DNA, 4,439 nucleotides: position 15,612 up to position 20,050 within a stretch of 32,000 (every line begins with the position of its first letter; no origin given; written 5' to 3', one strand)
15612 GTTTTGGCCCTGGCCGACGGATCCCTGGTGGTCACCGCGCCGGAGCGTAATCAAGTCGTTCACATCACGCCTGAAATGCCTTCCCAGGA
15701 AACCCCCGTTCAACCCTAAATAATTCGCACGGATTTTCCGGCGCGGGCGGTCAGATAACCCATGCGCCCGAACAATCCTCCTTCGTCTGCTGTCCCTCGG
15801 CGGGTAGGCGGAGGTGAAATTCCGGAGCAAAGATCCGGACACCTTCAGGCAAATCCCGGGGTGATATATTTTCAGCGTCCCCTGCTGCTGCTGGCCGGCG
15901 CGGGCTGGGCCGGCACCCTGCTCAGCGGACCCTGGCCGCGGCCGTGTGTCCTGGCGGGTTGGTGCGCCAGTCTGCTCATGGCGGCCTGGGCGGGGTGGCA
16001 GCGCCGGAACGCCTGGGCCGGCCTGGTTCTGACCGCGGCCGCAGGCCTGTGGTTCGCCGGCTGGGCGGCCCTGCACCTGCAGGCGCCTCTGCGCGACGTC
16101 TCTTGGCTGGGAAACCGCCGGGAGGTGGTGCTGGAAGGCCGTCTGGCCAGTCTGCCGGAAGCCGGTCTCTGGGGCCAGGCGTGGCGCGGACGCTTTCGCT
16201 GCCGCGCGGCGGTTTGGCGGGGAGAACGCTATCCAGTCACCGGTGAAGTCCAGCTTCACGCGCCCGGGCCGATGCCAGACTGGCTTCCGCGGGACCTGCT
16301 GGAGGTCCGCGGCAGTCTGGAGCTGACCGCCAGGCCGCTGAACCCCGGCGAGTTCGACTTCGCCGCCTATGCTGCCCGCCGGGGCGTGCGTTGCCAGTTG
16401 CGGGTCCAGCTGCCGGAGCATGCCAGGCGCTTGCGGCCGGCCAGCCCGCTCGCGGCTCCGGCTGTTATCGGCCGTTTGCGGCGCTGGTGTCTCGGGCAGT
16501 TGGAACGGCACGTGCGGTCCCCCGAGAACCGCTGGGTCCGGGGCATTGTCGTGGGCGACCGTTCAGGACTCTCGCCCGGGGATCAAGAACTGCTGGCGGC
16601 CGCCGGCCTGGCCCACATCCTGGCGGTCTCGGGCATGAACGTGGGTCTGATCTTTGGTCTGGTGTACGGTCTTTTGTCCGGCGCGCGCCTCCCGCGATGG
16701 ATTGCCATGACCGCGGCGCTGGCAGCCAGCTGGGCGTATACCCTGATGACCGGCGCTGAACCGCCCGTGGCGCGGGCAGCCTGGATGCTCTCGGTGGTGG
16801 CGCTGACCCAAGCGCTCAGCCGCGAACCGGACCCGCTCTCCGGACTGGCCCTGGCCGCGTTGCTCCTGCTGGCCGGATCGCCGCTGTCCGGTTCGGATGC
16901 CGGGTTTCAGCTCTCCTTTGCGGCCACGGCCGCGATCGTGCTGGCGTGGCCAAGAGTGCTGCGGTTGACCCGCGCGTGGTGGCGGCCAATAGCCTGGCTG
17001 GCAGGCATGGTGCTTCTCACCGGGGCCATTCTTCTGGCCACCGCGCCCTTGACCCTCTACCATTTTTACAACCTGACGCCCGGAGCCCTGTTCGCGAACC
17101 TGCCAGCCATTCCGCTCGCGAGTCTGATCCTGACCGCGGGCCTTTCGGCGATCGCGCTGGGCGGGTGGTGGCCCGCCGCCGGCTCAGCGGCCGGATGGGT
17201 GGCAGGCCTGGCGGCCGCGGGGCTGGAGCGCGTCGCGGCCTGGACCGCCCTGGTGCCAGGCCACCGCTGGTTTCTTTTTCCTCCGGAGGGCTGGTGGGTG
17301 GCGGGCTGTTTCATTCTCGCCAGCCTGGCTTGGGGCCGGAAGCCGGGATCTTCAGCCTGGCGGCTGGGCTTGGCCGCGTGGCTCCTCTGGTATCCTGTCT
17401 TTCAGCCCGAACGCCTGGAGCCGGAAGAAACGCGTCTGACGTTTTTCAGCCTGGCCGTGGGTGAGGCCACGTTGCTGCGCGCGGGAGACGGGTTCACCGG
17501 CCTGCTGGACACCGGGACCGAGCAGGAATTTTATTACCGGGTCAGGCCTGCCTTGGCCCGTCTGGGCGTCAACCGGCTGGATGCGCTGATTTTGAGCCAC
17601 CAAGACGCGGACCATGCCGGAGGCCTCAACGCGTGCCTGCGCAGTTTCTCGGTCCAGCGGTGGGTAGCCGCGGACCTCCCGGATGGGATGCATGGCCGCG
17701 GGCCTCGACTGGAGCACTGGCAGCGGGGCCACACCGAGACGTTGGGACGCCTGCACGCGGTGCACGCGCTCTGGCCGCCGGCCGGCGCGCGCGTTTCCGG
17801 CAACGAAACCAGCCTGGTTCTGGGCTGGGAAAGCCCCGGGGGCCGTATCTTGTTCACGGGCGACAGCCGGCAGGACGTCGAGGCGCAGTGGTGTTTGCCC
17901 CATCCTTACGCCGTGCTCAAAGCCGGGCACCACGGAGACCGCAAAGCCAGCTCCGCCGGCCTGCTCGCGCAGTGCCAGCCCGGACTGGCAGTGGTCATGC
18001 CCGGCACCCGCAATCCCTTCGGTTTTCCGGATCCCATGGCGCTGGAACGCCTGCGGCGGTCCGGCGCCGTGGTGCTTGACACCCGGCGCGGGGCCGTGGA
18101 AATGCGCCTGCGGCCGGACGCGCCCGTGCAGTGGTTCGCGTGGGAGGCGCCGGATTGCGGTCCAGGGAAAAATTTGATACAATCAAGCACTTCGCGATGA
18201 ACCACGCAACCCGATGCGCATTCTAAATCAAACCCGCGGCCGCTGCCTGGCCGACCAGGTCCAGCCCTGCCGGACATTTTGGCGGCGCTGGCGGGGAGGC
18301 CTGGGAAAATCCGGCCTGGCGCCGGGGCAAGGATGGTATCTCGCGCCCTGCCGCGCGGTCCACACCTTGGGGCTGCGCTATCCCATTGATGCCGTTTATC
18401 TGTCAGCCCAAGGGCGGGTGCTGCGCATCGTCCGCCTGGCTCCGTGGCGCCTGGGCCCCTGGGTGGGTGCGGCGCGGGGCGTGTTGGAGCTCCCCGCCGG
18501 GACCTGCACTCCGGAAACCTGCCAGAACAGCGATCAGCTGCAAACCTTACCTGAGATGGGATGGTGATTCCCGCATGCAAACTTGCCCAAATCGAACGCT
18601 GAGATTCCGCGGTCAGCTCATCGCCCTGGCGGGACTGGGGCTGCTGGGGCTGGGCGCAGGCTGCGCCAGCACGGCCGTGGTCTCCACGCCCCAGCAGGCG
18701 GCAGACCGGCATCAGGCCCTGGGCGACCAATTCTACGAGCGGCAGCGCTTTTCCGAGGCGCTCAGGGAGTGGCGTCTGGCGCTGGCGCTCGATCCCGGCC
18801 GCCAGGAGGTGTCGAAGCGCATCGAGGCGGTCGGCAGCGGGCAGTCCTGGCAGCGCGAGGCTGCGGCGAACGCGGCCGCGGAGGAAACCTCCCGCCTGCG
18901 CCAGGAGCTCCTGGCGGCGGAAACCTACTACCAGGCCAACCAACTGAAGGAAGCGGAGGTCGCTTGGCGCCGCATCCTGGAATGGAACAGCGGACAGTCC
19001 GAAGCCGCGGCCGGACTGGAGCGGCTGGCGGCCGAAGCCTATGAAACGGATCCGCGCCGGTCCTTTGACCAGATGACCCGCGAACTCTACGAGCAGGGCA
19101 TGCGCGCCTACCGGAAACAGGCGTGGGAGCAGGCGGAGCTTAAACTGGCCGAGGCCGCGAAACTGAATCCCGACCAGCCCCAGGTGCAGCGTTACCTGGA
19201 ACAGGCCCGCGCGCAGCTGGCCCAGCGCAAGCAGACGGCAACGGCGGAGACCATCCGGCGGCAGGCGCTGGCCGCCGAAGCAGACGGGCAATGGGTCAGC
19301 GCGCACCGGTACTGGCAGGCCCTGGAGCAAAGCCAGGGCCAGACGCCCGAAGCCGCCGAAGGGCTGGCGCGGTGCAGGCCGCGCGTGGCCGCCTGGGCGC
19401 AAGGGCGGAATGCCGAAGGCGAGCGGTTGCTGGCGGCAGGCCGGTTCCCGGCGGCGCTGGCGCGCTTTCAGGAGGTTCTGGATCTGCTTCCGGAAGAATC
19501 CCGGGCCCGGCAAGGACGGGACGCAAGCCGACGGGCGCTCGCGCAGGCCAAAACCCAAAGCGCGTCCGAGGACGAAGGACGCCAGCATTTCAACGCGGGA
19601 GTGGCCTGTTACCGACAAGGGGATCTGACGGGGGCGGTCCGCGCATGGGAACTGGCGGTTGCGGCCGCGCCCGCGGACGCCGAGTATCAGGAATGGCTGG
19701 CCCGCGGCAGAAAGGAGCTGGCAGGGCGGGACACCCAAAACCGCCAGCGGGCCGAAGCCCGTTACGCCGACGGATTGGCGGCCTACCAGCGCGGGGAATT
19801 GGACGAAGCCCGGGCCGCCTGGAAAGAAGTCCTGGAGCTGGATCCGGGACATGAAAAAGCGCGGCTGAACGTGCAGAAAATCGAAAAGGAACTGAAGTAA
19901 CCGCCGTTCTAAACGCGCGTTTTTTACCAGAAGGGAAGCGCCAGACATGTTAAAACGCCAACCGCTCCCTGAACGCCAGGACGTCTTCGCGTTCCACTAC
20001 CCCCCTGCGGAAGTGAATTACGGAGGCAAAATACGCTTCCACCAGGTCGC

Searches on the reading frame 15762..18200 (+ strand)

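Call 51: search_protein_families(library=pfam, proteins=[window:15762-18200:+])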
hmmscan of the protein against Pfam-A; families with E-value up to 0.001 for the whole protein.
window:15762-18200:+ (812 aa): 4 families
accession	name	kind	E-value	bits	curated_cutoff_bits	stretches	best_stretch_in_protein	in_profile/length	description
PF03772.21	Competence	-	6.5e-57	193.4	23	1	262-523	1-263/270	Competence protein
PF13567.11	DUF4131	-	2.1e-20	73.5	31.6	1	59-219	4-163/165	Domain of unknown function (DUF4131)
PF00753.33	Lactamase_B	-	1.1e-14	55.2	22.7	1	569-747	8-194/196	Metallo-beta-lactamase superfamily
PF12706.13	Lactamase_B_2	-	3.9e-06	27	27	1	581-724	4-167/200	Beta-lactamase superfamily domain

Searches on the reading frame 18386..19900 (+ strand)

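Call 51: search_protein_families(library=pfam, proteins=[window:18386-19900:+])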
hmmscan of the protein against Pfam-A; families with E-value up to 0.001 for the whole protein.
window:18386-19900:+ (504 aa): 7 families
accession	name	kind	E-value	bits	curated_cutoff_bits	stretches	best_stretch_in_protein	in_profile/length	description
PF07719.23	TPR_2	-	3.1e-21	74.1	27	1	463-489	8-34/34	Tetratricopeptide repeat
PF13414.12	TPR_11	-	1.7e-14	53.7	26.8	1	463-487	1-25/42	TPR repeat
PF00515.34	TPR_1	-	4.5e-09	36.2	27.8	1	456-488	1-33/34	Tetratricopeptide repeat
PF13428.12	TPR_14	-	1.2e-07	32.1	23.5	0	405-440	8-43/44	Tetratricopeptide repeat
PF14559.12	TPR_19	-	1.7e-05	25.5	25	0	348-376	1-29/68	Tetratricopeptide repeat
PF13432.12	TPR_16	-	0.0002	22.1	32.7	0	453-489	28-64/65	Tetratricopeptide repeat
PF23558.1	TPR_P4H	-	0.0006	20.3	27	0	464-502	50-88/91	Prolyl 4-hydroxylase peptide-substrate-binding domain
